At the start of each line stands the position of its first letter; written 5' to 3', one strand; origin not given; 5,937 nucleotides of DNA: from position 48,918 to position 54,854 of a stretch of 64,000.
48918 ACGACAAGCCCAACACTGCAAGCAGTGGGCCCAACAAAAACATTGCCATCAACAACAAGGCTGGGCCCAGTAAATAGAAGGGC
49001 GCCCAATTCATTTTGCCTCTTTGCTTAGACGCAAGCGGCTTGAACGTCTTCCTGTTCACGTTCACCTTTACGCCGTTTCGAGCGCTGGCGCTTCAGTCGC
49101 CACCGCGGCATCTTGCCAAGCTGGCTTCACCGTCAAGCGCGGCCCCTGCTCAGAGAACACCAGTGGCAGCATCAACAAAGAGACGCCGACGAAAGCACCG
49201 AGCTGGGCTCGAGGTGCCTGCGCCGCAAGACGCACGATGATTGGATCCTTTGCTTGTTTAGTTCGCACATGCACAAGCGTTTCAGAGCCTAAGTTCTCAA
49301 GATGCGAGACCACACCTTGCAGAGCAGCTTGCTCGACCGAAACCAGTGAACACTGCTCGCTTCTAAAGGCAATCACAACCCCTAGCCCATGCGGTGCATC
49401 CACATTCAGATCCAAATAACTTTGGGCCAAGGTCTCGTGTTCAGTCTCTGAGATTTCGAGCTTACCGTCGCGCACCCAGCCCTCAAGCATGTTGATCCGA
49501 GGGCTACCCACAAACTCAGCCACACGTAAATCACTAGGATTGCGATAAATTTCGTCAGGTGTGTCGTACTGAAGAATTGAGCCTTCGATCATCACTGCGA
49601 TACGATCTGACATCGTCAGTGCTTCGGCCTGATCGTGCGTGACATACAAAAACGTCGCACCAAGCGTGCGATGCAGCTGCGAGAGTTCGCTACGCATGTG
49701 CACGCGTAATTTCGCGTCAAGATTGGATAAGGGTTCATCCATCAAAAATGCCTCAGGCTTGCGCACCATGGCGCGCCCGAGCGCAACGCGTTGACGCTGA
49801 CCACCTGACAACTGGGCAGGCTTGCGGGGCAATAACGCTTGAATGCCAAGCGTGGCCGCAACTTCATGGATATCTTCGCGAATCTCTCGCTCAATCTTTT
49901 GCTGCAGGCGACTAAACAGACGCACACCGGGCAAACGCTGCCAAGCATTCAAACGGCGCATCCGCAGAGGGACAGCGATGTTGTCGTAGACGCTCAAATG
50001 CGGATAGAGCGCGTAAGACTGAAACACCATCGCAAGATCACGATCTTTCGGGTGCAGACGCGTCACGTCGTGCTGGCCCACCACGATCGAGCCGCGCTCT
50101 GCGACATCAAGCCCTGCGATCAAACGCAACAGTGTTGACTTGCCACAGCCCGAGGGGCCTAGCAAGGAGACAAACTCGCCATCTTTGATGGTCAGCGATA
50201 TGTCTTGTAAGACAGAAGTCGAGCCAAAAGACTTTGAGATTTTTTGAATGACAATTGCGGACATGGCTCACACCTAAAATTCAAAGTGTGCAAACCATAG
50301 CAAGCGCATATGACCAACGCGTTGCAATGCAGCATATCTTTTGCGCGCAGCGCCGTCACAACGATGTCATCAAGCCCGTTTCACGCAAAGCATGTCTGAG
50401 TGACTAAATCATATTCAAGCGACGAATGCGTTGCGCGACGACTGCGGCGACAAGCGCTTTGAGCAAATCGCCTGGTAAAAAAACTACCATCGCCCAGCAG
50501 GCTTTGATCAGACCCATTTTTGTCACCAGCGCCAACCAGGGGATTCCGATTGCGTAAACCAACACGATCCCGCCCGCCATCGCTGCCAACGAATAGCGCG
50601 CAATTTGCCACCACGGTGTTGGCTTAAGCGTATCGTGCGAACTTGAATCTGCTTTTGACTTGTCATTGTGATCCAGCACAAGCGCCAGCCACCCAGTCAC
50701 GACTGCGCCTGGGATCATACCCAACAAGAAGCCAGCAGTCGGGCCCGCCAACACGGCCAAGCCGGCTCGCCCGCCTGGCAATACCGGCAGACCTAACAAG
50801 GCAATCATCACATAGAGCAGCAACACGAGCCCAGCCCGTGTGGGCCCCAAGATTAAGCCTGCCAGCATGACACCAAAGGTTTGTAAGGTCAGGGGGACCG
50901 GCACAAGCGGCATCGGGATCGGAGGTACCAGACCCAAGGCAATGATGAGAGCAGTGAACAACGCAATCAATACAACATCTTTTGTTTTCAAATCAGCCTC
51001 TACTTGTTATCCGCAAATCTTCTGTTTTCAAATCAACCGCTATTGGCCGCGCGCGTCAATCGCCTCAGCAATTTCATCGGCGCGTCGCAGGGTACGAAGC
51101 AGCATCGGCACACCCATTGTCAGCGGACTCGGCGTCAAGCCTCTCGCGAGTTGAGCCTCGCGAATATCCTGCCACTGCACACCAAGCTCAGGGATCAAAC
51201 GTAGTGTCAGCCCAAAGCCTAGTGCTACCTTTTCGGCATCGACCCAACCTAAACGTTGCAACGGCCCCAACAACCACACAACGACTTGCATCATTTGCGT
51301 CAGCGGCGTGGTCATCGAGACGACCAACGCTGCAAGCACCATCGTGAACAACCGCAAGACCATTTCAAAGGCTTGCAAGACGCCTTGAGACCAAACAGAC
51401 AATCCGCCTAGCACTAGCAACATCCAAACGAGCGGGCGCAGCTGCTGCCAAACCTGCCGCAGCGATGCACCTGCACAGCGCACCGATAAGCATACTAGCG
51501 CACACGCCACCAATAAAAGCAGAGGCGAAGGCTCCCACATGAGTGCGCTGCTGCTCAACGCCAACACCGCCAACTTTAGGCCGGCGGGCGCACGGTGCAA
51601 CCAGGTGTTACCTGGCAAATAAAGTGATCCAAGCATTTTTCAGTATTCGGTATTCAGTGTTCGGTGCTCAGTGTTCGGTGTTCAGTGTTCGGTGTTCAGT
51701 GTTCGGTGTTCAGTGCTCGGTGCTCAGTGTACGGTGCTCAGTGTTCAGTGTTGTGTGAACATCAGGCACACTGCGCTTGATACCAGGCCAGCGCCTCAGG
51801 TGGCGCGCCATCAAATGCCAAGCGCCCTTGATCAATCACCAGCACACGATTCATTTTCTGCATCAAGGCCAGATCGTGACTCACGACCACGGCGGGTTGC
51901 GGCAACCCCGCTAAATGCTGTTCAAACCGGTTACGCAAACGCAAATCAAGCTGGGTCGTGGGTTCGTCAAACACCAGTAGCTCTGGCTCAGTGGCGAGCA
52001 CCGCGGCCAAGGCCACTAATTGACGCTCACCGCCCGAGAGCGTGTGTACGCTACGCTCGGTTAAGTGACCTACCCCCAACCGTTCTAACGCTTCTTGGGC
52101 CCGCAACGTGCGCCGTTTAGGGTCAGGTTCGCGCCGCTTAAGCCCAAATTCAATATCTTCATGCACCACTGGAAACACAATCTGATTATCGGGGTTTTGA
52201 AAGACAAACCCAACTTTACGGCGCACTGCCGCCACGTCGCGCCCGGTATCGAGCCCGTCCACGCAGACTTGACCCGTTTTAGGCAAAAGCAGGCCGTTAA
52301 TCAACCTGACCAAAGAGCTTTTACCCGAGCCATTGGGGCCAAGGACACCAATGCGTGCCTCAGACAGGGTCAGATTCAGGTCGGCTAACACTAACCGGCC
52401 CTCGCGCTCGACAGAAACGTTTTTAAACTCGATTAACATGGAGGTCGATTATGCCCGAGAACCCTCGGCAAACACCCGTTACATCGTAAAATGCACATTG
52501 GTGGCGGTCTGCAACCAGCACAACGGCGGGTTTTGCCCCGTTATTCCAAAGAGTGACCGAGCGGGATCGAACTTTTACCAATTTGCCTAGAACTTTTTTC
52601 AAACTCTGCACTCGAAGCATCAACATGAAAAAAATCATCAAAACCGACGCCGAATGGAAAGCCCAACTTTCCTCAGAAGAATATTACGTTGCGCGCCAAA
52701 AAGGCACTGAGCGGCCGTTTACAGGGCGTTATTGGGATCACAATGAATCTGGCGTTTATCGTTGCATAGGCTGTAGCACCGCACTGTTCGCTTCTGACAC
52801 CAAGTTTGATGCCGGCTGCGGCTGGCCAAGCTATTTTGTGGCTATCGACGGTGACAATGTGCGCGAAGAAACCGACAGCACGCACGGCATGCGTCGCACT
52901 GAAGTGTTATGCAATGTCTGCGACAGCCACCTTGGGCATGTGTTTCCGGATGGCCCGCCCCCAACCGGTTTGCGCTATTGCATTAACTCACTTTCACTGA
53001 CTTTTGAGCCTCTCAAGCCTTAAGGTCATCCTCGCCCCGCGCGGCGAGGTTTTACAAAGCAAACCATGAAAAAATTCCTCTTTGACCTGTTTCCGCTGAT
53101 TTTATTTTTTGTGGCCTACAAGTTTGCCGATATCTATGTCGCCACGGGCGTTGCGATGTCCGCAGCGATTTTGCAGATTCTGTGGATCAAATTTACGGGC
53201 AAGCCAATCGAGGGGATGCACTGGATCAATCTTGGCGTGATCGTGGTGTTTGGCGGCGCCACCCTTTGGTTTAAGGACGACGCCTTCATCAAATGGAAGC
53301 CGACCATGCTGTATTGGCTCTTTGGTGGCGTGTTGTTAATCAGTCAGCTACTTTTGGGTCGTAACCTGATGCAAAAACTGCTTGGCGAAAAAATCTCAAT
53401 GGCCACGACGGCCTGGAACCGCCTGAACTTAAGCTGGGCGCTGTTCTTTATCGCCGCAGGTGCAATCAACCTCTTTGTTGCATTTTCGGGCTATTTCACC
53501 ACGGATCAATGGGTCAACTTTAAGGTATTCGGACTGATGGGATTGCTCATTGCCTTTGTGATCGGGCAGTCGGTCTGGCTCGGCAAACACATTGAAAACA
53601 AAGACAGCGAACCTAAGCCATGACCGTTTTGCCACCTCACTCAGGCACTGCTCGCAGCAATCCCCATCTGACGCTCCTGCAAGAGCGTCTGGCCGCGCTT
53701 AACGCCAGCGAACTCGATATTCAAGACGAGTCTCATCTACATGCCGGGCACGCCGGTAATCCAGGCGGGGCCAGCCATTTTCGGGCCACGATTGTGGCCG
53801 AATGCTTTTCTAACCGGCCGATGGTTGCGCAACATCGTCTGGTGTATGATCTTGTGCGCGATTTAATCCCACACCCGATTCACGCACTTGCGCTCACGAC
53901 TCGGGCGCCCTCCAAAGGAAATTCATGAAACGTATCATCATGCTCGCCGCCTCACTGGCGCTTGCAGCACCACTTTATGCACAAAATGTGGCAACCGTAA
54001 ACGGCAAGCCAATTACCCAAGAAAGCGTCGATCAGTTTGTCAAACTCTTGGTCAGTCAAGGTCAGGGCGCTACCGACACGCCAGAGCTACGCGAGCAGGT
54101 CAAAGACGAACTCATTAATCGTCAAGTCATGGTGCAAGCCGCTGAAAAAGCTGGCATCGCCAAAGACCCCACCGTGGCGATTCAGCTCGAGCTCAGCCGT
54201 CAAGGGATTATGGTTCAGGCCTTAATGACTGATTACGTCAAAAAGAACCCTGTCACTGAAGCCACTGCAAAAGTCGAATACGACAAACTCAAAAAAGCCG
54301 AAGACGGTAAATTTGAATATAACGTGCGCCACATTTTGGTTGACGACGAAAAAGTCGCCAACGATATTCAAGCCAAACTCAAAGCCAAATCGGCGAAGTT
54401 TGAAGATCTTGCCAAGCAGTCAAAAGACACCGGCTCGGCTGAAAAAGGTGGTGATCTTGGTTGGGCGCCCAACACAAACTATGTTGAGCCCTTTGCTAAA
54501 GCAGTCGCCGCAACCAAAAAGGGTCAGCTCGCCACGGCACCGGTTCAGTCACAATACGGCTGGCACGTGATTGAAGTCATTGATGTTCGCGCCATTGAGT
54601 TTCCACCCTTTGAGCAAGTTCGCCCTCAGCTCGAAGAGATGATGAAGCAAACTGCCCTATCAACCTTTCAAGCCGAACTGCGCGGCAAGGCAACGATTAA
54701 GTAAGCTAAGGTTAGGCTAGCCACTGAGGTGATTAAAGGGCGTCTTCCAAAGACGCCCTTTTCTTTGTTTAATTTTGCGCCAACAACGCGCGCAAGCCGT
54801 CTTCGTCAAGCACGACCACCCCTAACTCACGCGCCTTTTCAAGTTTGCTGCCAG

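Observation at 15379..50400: A 35-kb Pho-regulon supercluster marked by eight identically spaced Pho-box promoters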

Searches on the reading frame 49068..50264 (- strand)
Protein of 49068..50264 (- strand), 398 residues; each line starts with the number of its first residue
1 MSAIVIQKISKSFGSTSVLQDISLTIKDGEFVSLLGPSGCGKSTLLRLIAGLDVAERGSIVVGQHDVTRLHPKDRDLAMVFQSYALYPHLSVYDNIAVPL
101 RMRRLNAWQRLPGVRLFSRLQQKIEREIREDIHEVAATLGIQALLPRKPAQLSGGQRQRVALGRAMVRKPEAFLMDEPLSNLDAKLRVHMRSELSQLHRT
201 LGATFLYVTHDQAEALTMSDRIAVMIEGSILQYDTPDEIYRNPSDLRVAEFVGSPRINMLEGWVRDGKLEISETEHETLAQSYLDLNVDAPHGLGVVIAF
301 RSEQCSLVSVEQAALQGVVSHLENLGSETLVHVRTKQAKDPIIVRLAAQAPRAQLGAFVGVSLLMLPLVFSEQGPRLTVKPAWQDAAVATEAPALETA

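Call 7: search_protein_families(library=ncbifam, proteins=[window:49068-50264:-])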
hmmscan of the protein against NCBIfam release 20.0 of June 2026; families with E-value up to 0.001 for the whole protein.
window:49068-50264:- (398 aa): 187 families (the best 25 are shown)
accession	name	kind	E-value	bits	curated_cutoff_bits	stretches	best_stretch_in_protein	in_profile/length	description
NF008653.0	PRK11650.1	subfamily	7.6e-113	377.2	432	1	1-352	1-329/357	sn-glycerol-3-phosphate ABC transporter ATP-binding protein UgpC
NF008233.0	PRK11000.1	equivalog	3.3e-95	319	568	1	1-347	1-330/369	maltose/maltodextrin ABC transporter ATP-binding protein MalK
TIGR03265.1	PhnT2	equivalog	6.4e-95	318.4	457.7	1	3-346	4-324/353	putative 2-aminoethylphosphonate ABC transporter ATP-binding protein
NF006987.0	PRK09452.1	equivalog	2.8e-91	306.1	482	1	4-320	18-315/378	spermidine/putrescine ABC transporter ATP-binding protein PotA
NF043075.1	MMSYN1_0197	equivalog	1.8e-84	283.6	550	1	4-338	3-311/341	spermidine/putrescine ABC transporter ATP-binding protein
TIGR01187.1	potA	subfamily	4.4e-84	282.3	355.6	1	34-343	1-294/325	polyamine ABC transporter ATP-binding protein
NF040933.2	ABC_arch_GlcV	equivalog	1.5e-81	274.1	450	1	4-319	3-300/357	glucose ABC transporter ATP-binding protein GlcV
NF008513.0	PRK11432.1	equivalog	1.5e-78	264.2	496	1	4-337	7-315/351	ferric ABC transporter ATP-binding protein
TIGR00968.1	3a0106s01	subfamily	1.8e-74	250.3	342.75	1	4-254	1-233/237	sulfate ABC transporter ATP-binding protein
NF008105.0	PRK10851.1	equivalog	3.5e-74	249.7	502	1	3-279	2-262/362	sulfate/thiosulfate ABC transporter ATP-binding protein CysA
TIGR03258.1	PhnT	equivalog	4.3e-74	249.7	499.15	1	2-352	7-340/359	2-aminoethylphosphonate ABC transport system ATP-binding subunit PhnT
NF008621.0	PRK11607.1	equivalog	3.1e-71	240.2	613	1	5-339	21-340/377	putrescine ABC transporter ATP-binding subunit PotG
NF040840.2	tungstate_WtpC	equivalog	4.9e-71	239.8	440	1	4-281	2-259/347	tungstate ABC transporter ATP-binding protein WtpC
TIGR01186.1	proV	subfamily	1.6e-55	188.7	326.6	1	13-257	3-235/363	betaine/proline/choline family ABC transporter ATP-binding protein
TIGR03415.1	ABC_choXWV_ATP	equivalog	1.3e-50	172.5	483.75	1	7-263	28-277/382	choline ABC transporter ATP-binding protein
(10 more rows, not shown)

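Call 27: find_related_loci(query=window:49068-50264:-, collection=genome_contigs, flank=6000)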
Query window:49068-50264:- (398 aa) in genome_contigs; peptide patterns used: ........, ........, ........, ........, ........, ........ (x = any residue, [..] = any of these).
599 stretches matched a pattern (row limit reached: there are more); 455 encode a relative of the query (tblastn E <= 1e-3); the best 80 are kept; 78 distinct loci.
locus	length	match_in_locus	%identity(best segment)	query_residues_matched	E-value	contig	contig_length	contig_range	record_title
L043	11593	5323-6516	87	1-398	0e+0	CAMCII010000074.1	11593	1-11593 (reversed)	MAG: Bordetella parapertussis isolate MiE-16apr19-156 genome assembly, contig: MiE-16apr19-C11774, whole genome shotgun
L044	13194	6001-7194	87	1-398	0e+0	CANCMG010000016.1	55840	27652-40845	MAG: Alcaligenaceae bacterium isolate JR-MC-G-240519-161 genome assembly, contig: JR-MC-G-240519-C777, whole genome shot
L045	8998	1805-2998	86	1-398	0e+0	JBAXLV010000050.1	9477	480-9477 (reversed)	MAG: Alcaligenaceae bacterium isolate ELA436 MAG436_50, whole genome shotgun sequence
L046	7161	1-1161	87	12-398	0e+0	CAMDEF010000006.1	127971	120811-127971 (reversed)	MAG: Bordetella parapertussis isolate ME-08apr19-261 genome assembly, contig: ME-08apr19-C191, whole genome shotgun sequ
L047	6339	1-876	89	107-398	3e-176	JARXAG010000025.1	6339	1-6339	MAG: Burkholderiaceae bacterium isolate B02.bin.46 k141_576603, whole genome shotgun sequence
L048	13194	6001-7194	97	1-398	0e+0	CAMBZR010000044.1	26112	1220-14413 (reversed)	MAG: Bordetella parapertussis isolate LH-02apr19-318 genome assembly, contig: LH-02apr19-C3822, whole genome shotgun seq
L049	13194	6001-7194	92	1-398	0e+0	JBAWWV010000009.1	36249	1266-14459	MAG: Alcaligenaceae bacterium isolate ELA046 MAG046_9, whole genome shotgun sequence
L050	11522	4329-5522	88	1-398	0e+0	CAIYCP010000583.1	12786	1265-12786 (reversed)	MAG: uncultured beta proteobacterium isolate Kiruna2_bin-0444 genome assembly, contig: bin-0444:583/758, whole genome sh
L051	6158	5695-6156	96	1-154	4e-93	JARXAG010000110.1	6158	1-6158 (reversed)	MAG: Burkholderiaceae bacterium isolate B02.bin.46 k141_218522, whole genome shotgun sequence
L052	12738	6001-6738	54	1-264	5e-89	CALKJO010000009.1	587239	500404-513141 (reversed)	MAG: uncultured Anaerolineae bacterium isolate N1_Bin_Bin_109_sub_1 genome assembly, contig: c_000002042406, whole genom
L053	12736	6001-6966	46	1-332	3e-89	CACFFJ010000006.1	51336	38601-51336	uncultured Candidatus Actinomarina sp. isolate AG-410-G16 genome assembly, contig: AG-410-G16_NODE_6, whole genome shotg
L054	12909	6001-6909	47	1-349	4e-88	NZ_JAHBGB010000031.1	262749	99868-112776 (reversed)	Ancylobacter oerskovii strain CCM 7435 GCM70007236_31, whole genome shotgun sequence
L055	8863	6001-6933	47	1-334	3e-88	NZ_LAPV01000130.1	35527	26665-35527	Devosia psychrophila strain Cr7-05 contig130, whole genome shotgun sequence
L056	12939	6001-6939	45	1-332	3e-87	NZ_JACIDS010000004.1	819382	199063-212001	Kaistia hirudinis strain DSM 25966 Ga0373238_04, whole genome shotgun sequence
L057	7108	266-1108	50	1-303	2e-87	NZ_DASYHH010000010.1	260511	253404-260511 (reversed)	MAG: Shinella sp. isolate SMAG_U4235 k141_24358, whole genome shotgun sequence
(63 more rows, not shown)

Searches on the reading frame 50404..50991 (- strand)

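Call 7: search_protein_families(library=ncbifam, proteins=[window:50404-50991:-])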
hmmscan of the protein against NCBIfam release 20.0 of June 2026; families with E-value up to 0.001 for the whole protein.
window:50404-50991:- (195 aa): 1 family
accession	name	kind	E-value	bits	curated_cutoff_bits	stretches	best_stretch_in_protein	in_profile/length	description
TIGR04518.1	ECF_S_folT_fam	subfamily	0.00047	20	60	0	2-170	3-149/163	folate family ECF transporter S component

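Call 38: search_protein_families(library=pfam, proteins=[window:50404-50991:-], max_evalue=0.00001)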
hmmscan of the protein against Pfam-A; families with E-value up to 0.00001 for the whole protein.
window:50404-50991:- (195 aa): 3 families
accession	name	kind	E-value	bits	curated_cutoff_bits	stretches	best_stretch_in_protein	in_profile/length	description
PF02632.19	BioY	-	1.1e-40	139.3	25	1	30-191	2-140/140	BioY family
PF12822.12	ECF_trnsprt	-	1.8e-06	28.5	30.7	1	4-186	1-165/169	ECF transporter, substrate-specific component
PF07155.17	ECF-ribofla_trS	-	4.6e-06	27.2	26.7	1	2-56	3-58/172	ECF-type riboflavin transporter, S component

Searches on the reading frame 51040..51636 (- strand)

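Call 74: search_protein_families(library=pfam, proteins=[window:51040-51636:-], max_evalue=0.0001)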
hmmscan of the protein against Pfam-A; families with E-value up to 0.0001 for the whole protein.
window:51040-51636:- (198 aa): 1 family
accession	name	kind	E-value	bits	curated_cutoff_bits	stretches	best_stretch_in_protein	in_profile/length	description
PF02361.21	CbiQ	-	8.6e-20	71.7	25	1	10-197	2-207/216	Cobalt transport protein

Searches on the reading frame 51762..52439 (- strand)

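Call 38: search_protein_families(library=pfam, proteins=[window:51762-52439:-], max_evalue=0.00001)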
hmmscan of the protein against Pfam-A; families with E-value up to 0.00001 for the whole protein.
window:51762-52439:- (225 aa): 3 families
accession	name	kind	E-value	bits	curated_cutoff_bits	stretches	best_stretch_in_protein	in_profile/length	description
PF00005.33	ABC_tran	-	8.5e-29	101.3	25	1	19-162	2-137/137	ABC transporter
PF02463.25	SMC_N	-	3.9e-10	40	40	1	24-202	21-211/220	RecF/RecN/SMC N terminal domain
PF13304.12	AAA_21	-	7.6e-10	39.8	27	0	103-172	220-279/304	AAA domain, putative AbiEii toxin, Type IV TA system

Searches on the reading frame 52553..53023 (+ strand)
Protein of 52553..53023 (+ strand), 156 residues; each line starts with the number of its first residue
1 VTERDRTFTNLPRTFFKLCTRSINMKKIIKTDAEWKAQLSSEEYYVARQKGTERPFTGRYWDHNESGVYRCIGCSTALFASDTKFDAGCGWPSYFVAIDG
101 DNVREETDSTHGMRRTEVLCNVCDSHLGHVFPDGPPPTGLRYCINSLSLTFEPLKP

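Call 38: search_protein_families(library=pfam, proteins=[window:52553-53023:+], max_evalue=0.00001)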
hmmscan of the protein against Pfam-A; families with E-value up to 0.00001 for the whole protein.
window:52553-53023:+ (156 aa): 1 family
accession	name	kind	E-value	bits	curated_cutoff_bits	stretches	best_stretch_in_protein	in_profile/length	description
PF01641.26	SelR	-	2.7e-52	176.1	24.9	1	39-153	1-116/116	SelR domain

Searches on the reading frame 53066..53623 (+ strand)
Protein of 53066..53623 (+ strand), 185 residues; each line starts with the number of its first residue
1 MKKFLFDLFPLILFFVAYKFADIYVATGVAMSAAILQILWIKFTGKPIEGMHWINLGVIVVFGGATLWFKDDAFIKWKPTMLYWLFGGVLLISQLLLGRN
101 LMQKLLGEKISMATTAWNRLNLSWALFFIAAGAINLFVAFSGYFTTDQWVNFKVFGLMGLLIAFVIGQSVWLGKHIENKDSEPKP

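Call 38: search_protein_families(library=pfam, proteins=[window:53066-53623:+], max_evalue=0.00001)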
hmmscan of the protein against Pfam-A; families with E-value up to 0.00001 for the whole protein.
window:53066-53623:+ (185 aa): 1 family
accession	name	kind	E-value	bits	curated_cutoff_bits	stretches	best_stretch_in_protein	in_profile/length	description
PF04279.20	IspA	-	5.2e-64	216.1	28.7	1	3-178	2-175/176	Intracellular septation protein A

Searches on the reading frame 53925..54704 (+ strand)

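Call 38: search_protein_families(library=pfam, proteins=[window:53925-54704:+], max_evalue=0.00001)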
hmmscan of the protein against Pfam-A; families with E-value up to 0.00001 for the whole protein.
window:53925-54704:+ (259 aa): 5 families
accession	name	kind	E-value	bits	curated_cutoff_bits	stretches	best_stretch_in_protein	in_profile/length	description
PF13616.12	Rotamase_3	-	7.1e-20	72.1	22.5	1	131-221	15-115/116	PPIC-type PPIASE domain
PF00639.27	Rotamase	-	6.1e-19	69.2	21.7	1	143-220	20-97/97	PPIC-type PPIASE domain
PF13145.12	Rotamase_2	-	1.5e-15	58.5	27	1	110-234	1-121/121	PPIC-type PPIASE domain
PF13624.11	SurA_N_3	-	2.7e-07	31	27.2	1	20-83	39-112/162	SurA-like N-terminal domain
PF13623.11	SurA_N_2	-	3.1e-07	30.8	28.5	1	19-79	40-109/145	SurA-like N-terminal domain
